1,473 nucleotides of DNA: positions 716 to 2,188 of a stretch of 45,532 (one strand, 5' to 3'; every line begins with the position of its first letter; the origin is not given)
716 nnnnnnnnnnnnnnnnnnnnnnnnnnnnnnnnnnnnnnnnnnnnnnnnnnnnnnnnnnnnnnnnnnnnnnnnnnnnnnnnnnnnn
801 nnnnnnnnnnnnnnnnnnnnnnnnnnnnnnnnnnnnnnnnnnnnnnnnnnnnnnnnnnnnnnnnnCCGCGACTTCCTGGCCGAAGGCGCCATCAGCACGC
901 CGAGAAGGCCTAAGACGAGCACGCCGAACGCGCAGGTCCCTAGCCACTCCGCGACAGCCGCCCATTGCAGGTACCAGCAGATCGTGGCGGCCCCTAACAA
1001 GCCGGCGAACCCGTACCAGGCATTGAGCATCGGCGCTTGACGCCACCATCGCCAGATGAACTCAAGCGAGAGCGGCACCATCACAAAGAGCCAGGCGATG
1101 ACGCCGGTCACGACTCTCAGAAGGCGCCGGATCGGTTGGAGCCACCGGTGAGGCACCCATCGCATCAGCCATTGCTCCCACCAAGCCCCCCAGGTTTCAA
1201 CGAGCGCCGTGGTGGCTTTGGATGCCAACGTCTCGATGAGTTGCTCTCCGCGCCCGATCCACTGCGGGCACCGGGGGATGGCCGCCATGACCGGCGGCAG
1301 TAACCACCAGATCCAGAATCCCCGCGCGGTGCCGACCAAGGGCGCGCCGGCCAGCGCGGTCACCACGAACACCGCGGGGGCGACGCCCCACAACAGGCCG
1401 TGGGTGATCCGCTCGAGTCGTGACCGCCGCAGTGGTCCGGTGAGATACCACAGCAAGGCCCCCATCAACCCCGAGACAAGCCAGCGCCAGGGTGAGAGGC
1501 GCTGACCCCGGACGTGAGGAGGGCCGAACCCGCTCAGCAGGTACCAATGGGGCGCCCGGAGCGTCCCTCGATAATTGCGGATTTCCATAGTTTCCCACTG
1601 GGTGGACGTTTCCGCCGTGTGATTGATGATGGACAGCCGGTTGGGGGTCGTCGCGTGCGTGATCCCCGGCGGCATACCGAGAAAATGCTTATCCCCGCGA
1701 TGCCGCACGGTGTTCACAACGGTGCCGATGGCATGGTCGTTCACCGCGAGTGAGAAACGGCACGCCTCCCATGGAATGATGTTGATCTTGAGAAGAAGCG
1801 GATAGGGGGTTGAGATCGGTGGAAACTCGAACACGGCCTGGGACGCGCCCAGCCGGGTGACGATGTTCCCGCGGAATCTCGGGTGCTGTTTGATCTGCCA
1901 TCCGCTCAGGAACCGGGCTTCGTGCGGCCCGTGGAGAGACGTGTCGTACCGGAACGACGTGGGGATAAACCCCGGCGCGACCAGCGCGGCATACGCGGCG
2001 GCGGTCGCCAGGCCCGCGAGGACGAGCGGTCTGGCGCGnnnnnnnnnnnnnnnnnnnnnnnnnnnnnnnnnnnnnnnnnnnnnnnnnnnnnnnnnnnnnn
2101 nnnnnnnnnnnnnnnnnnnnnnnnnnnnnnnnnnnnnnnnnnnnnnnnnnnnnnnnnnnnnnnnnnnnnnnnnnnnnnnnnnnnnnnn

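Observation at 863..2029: Uncharacterised membrane module present twice, once fused to a GT2 and once stand-alone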

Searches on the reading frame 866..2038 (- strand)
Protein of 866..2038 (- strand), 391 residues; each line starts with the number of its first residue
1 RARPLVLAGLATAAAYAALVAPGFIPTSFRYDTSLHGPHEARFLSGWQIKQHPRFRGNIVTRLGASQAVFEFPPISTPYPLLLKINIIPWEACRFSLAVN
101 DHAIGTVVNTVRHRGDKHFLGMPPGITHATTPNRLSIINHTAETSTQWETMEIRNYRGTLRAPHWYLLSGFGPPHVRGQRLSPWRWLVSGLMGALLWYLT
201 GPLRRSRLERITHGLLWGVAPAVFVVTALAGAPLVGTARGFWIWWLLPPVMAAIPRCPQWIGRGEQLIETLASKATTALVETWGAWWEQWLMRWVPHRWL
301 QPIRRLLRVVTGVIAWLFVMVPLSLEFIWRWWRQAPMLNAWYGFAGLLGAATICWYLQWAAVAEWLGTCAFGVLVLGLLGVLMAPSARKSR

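Call 13: find_homologous_proteins(query=window:866-2038:-, max_evalue=0.01)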
Query seq(391 aa) (391 aa): 1 proteins with E <= 0.01 among 8000 candidates.
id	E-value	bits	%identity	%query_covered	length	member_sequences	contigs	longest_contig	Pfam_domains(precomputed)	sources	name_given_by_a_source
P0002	3.0e-115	403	50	99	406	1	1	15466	-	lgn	-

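Call 15: find_encoding_contigs(protein=P0002, flank=10000)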
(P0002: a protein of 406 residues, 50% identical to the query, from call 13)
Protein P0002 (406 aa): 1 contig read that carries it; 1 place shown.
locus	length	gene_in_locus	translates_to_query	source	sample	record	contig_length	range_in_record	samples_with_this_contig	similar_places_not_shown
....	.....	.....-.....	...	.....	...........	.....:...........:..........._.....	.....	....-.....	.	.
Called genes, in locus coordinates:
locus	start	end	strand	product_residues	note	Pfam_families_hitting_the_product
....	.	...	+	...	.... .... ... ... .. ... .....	-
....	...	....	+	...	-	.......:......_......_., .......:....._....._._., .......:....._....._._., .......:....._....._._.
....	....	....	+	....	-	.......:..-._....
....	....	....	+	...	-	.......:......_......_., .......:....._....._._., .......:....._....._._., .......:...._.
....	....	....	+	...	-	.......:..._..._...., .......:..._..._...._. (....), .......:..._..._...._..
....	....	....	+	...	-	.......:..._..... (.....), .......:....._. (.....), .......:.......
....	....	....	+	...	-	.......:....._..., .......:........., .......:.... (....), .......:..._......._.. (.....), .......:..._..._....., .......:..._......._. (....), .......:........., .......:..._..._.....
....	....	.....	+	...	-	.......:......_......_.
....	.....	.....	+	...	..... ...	-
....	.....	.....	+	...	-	?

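Call 28: search_solved_structures(query=A1, max_evalue=10)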
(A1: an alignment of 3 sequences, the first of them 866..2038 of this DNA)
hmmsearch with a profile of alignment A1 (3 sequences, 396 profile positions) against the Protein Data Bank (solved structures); distinct sequences matched with E-value up to 10: 2.
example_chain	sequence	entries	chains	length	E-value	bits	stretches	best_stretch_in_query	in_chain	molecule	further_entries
7w5z_O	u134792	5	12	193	0.12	14.5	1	115-166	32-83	Cytochrome c oxidase subunit TT15 | Mobilization protein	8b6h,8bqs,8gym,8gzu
6xyw_Bt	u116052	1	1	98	1.6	10.8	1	3-88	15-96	30S ribosomal protein S31, mitochondrial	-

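Call 29: search_protein_families(library=ncbifam, proteins=[P0002], max_evalue=1)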
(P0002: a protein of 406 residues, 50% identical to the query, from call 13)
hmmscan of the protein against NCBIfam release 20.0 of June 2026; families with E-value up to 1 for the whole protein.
P0002 (406 aa): 0 families

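Call 30: search_protein_representatives(alignment_id=A1)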
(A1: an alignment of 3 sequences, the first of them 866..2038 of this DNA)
Query: 3 sequences, 396 profile positions. Proteins with E-value up to 0.001 (for the whole library): 24; up to 1e-10: 14; up to 1e-30: 2. The best 24 are listed.
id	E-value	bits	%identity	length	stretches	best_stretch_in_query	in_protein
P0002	8.7e-204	693.3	-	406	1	1-396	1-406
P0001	4.4e-146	503.3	-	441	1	1-396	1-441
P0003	8.9e-23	97.3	-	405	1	9-383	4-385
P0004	3.7e-21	92.0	-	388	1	24-383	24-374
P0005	3.5e-20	88.8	-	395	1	8-393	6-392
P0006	2.2e-19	86.1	-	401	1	13-389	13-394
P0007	3.7e-19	85.4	-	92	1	316-393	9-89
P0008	5.0e-18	81.7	-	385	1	14-384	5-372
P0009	8.2e-17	77.7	-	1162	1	11-331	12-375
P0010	8.9e-15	71.0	-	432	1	24-383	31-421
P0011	4.7e-14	68.6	-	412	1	11-383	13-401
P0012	1.4e-13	67.1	-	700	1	23-388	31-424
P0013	3.7e-11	59.1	-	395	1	9-384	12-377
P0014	6.7e-11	58.2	-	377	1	15-245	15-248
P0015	2.8e-10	56.2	-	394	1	26-383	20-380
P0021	6.2e-07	45.1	-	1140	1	28-206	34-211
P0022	2.8e-06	43.0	-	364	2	19-184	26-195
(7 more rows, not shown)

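Call 35: search_protein_families(library=pfam, proteins=[P0009, P0012, P0021, P0003, P0010, P0013], max_evalue=0.1)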
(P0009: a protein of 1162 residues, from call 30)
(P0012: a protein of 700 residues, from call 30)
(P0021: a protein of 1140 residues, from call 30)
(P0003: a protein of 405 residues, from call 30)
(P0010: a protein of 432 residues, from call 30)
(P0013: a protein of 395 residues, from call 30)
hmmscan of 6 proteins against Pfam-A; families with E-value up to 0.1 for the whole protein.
P0009 (1162 aa): 2 families
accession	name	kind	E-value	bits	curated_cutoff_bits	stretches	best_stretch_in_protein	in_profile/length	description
PF02366.24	PMT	-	1.2e-06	28.7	22.7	1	426-576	53-209/245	Dolichyl-phosphate-mannose-protein mannosyltransferase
PF13231.12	PMT_2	-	4.2e-06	27.5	26.1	1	458-589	28-160/160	Dolichyl-phosphate-mannose-protein mannosyltransferase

P0012 (700 aa): 7 families
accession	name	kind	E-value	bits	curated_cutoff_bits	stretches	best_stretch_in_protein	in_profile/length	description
PF08241.18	Methyltransf_11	-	5.8e-17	62.6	21.2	1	488-580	1-95/95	Methyltransferase domain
PF13649.12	Methyltransf_25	-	8.1e-15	55.7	27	1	488-576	2-97/97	Methyltransferase domain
PF13489.12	Methyltransf_23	-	2.2e-12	47.4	27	1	471-621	10-162/164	Methyltransferase domain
PF01209.24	Ubie_methyltran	-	9.4e-08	32.1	20.1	1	491-579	59-150/233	ubiE/COQ5 methyltransferase family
PF08242.18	Methyltransf_12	-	1.5e-07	32.5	30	1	488-578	1-98/98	Methyltransferase domain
PF13847.12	Methyltransf_31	-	6.4e-06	26.3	27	1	487-585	7-115/145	Methyltransferase domain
PF20922.3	Anamorsin_N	-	0.026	14.7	27.1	1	539-583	47-90/163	Anamorsin, N-terminal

P0021 (1140 aa): 2 families
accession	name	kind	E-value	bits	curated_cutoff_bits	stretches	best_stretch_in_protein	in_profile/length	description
PF13231.12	PMT_2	-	0.0001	23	26.1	1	465-621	6-152/160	Dolichyl-phosphate-mannose-protein mannosyltransferase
PF06439.18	3keto-disac_hyd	-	0.00098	19.6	26.8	1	968-1136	23-186/187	3-keto-disaccharide hydrolase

P0003 (405 aa): 0 families

P0010 (432 aa): 0 families

P0013 (395 aa): 0 families

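Call 40: find_encoding_contigs(protein=P0009, flank=10000, max_places=3)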
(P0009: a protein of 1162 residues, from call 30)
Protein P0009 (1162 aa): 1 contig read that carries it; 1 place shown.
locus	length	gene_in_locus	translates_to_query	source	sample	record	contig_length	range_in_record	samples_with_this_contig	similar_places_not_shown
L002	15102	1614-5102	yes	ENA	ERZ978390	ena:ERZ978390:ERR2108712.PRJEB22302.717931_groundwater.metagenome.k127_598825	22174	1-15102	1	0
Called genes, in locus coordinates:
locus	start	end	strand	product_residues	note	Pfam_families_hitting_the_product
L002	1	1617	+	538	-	?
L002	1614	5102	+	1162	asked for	PF02366:PMT (weak), PF13231:PMT_2 (weak)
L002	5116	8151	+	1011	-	-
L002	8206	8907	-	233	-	PF13489:Methyltransf_23, PF07021:MetW (weak), PF13649:Methyltransf_25, PF08241:Methyltransf_11, PF08242:Methyltransf_12 (weak), PF01209:Ubie_methyltran (weak), PF13847:Methyltransf_31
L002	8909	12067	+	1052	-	PF11847:GT-C_AftD (weak)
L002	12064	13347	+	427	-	-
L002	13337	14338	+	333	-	PF13489:Methyltransf_23, PF07021:MetW, PF08241:Methyltransf_11, PF08242:Methyltransf_12, PF13649:Methyltransf_25, PF13847:Methyltransf_31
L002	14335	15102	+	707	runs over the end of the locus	PF26314:MptA_B_family (weak), PF00485:PRK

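Call 41: find_encoding_contigs(protein=P0003, flank=10000, max_places=3)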
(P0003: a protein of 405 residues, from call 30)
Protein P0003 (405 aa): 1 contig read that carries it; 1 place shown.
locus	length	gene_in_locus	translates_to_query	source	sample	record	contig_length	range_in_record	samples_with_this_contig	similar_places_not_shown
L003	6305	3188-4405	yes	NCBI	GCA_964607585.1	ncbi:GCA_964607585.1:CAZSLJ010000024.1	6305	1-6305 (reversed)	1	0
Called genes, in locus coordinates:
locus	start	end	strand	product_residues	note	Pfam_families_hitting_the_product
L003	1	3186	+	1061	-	?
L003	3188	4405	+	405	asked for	-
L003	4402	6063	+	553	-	PF02543:Carbam_trans_N, PF00814:TsaD (faint), PF16861:Carbam_trans_C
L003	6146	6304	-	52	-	?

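Call 43: find_encoding_contigs(protein=P0005, flank=10000, max_places=2)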
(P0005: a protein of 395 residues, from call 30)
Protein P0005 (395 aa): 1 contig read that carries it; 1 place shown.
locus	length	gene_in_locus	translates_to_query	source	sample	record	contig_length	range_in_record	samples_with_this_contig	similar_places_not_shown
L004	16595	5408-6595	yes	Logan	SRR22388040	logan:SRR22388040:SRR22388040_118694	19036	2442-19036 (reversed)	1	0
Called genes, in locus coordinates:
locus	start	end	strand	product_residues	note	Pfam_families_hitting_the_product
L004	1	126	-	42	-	?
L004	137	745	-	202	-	PF13489:Methyltransf_23, PF13847:Methyltransf_31, PF13649:Methyltransf_25, PF08241:Methyltransf_11, PF08242:Methyltransf_12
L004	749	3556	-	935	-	-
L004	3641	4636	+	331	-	PF07021:MetW, PF13489:Methyltransf_23, PF13847:Methyltransf_31, PF08241:Methyltransf_11, PF08242:Methyltransf_12, PF13649:Methyltransf_25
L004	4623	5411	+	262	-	PF13489:Methyltransf_23, PF07021:MetW (weak), PF13847:Methyltransf_31, PF08241:Methyltransf_11, PF08242:Methyltransf_12, PF13649:Methyltransf_25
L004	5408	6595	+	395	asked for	-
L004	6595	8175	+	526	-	-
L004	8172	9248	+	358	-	PF00535:Glycos_transf_2, PF10111:Glyco_tranf_2_2, PF13641:Glyco_tranf_2_3, PF13632:Glyco_trans_2_3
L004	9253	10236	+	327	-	PF01073:3Beta_HSD, PF01370:Epimerase, PF04321:RmlD_sub_bind, PF16363:GDP_Man_Dehyd, PF07993:NAD_binding_4, PF02719:Polysacc_synt_2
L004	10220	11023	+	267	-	PF00583:Acetyltransf_1 (weak)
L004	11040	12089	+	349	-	PF00535:Glycos_transf_2, PF10111:Glyco_tranf_2_2, PF13641:Glyco_tranf_2_3, PF13632:Glyco_trans_2_3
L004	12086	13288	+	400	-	PF13579:Glyco_trans_4_4 (weak), PF00534:Glycos_transf_1, PF13692:Glyco_trans_1_4, PF26337:Gtf3_C (weak)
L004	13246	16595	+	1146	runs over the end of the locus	-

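Call 44: find_encoding_contigs(protein=P0010, flank=10000, max_places=2)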
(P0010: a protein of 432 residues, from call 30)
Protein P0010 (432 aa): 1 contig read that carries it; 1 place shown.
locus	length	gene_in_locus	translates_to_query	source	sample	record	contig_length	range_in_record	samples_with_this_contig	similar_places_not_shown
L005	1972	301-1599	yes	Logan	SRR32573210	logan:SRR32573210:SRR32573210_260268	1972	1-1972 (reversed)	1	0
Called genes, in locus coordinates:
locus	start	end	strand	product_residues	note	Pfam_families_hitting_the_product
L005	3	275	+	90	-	?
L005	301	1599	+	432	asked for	-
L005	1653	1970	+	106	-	?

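Call 45: find_encoding_contigs(protein=P0013, flank=10000, max_places=2)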
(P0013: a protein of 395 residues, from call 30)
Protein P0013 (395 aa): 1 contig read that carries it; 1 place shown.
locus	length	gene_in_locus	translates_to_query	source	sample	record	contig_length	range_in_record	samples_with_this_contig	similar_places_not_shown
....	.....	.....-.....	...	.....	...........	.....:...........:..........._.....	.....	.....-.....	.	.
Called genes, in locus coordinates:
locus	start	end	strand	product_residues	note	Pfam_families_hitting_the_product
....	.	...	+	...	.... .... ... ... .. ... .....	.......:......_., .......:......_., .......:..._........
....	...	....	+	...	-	-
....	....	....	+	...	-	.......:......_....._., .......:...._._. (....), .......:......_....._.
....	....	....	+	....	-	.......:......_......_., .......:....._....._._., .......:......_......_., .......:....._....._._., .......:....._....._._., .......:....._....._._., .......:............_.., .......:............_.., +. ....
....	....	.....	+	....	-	-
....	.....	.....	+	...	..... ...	-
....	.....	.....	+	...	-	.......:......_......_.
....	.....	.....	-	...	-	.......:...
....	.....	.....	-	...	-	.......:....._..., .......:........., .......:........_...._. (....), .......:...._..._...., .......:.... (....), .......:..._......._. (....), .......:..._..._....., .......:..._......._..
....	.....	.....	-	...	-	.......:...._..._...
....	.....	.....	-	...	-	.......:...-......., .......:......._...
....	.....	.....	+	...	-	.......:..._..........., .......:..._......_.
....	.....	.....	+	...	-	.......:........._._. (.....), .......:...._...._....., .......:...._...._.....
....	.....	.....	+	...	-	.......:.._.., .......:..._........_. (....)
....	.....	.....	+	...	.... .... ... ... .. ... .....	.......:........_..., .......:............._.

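Call 50: find_encoding_contigs(protein=P0021, flank=10000, max_places=2)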
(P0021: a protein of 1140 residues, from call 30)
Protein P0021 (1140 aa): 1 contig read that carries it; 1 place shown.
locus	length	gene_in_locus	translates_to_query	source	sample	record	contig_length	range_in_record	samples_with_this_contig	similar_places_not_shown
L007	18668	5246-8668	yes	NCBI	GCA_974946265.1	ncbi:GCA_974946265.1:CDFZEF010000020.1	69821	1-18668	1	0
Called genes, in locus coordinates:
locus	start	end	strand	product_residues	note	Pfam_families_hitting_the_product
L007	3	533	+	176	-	?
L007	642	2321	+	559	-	PF02543:Carbam_trans_N, PF16861:Carbam_trans_C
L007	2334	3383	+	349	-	PF00657:Lipase_GDSL, PF04311:DUF459 (faint), PF13472:Lipase_GDSL_2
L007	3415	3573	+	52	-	PF19451:DUF5989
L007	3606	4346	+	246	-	PF05148:Methyltransf_8, PF01209:Ubie_methyltran, PF13489:Methyltransf_23, PF13847:Methyltransf_31, PF08241:Methyltransf_11, PF08242:Methyltransf_12, PF13649:Methyltransf_25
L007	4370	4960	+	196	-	PF13489:Methyltransf_23 (weak), PF13649:Methyltransf_25, PF13847:Methyltransf_31, PF08241:Methyltransf_11, PF08242:Methyltransf_12 (weak)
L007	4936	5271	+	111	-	-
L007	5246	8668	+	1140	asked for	-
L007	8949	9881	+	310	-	-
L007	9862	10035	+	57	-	-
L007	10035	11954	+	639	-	PF13522:GATase_6, PF13537:GATase_7, PF00733:Asn_synthase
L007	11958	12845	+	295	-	PF13489:Methyltransf_23, PF13847:Methyltransf_31, PF08241:Methyltransf_11, PF08242:Methyltransf_12, PF13649:Methyltransf_25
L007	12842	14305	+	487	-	PF02310:B12-binding, PF04055:Radical_SAM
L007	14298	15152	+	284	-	PF00535:Glycos_transf_2, PF13641:Glyco_tranf_2_3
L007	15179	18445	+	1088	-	-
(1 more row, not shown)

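Call 51: find_encoding_contigs(protein=P0012, flank=10000, max_places=2)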
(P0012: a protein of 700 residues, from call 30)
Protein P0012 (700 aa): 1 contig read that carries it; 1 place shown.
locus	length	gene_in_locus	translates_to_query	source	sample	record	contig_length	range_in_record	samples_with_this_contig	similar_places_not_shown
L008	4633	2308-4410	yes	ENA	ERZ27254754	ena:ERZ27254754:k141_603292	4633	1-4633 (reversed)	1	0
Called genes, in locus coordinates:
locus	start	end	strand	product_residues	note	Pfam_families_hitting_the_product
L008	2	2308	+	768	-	?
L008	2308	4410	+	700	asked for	PF13489:Methyltransf_23, PF01209:Ubie_methyltran, PF08241:Methyltransf_11, PF08242:Methyltransf_12 (weak), PF13649:Methyltransf_25, PF13847:Methyltransf_31 (weak)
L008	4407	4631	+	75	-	?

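Call 60: list_cluster_members(proteins=[P0003, P0004, P0005, P0006, P0008, P0009, P0011, P0014, P0021, P0022])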
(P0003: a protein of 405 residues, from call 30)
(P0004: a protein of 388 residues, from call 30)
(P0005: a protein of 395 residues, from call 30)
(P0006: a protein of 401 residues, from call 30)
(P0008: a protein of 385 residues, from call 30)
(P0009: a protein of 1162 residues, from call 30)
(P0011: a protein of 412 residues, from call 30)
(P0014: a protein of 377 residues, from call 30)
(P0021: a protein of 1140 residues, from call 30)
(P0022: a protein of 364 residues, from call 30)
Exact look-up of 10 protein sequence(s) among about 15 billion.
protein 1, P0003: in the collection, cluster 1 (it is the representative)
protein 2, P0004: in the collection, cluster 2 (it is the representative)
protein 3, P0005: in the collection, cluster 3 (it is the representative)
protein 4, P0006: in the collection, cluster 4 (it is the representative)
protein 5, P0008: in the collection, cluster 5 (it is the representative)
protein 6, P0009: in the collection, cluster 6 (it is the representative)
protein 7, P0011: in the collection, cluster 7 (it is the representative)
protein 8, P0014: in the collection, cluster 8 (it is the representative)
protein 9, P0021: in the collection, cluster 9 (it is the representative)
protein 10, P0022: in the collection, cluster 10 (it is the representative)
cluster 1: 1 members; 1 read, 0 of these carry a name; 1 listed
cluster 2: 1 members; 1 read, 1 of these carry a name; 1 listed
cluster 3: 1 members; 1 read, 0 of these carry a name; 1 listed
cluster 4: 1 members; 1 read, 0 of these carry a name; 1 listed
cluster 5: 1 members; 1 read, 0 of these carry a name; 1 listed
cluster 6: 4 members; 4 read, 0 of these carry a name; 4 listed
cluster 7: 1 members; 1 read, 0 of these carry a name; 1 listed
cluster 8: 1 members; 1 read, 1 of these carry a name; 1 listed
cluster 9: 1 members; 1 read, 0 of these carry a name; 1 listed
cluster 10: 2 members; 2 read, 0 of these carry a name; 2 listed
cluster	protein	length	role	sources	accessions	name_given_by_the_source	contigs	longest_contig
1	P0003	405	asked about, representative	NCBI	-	-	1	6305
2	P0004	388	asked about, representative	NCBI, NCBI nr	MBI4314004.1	MAG: hypothetical protein HY594_04225 [Candidatus Omnitrophica bacterium] | hypothetical protein [Candidatus Omnitrophota bacterium]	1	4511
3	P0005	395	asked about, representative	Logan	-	-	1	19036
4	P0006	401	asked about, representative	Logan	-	-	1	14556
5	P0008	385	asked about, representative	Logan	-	-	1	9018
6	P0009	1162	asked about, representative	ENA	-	-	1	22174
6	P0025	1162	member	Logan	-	-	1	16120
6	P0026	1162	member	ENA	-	-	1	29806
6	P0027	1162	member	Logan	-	-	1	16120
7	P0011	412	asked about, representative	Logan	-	-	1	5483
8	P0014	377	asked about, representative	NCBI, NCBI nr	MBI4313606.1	MAG: hypothetical protein HY594_02195 [Candidatus Omnitrophica bacterium] | hypothetical protein [Candidatus Omnitrophota bacterium]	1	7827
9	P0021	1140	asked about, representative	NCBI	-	-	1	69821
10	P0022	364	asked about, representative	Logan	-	-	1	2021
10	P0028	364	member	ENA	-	-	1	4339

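Call 77: find_related_loci(query=A5, collection=genome_contigs, flank=8000)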
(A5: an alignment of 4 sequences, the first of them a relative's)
Query A5 (385 aa) in genome_contigs; peptide patterns used: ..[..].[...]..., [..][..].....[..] (x = any residue, [..] = any of these).
600 stretches matched a pattern, but none encodes a relative of the query by tblastn (E <= 1e-3).

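Call 79: find_related_loci(query=A6, collection=genome_contigs, flank=8000)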
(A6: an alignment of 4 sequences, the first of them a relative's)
Query A6 (388 aa) in genome_contigs; peptide patterns used: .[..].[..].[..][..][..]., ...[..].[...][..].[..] (x = any residue, [..] = any of these).
20 stretches matched a pattern; 3 encode a relative of the query (tblastn E <= 1e-3); 3 distinct loci.
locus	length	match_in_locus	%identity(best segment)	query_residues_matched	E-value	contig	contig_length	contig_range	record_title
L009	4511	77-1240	100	1-388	0e+0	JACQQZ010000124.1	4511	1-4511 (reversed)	MAG: Candidatus Omnitrophota bacterium isolate NC_groundwater_1346_Ag_S-0.2um_57_22 S_p2_S4_coassembly_k141_3013559, who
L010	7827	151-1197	37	26-376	1e-57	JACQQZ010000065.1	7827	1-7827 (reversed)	MAG: Candidatus Omnitrophota bacterium isolate NC_groundwater_1346_Ag_S-0.2um_57_22 S_p2_S4_coassembly_k141_1404529, who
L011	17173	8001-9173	32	11-386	3e-52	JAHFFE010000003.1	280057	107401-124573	MAG: Candidatus Omnitrophota bacterium isolate nzgw285 NODE_46_length_280058_cov_4.107253, whole genome shotgun sequence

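Call 88: find_related_loci(query=A6, collection=metagenome_contigs, flank=8000)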
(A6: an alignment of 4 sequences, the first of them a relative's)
Query A6 (388 aa) in metagenome_contigs; peptide patterns used: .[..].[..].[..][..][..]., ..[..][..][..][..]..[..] (x = any residue, [..] = any of these).
309 stretches matched a pattern, but none encodes a relative of the query by tblastn (E <= 1e-3).
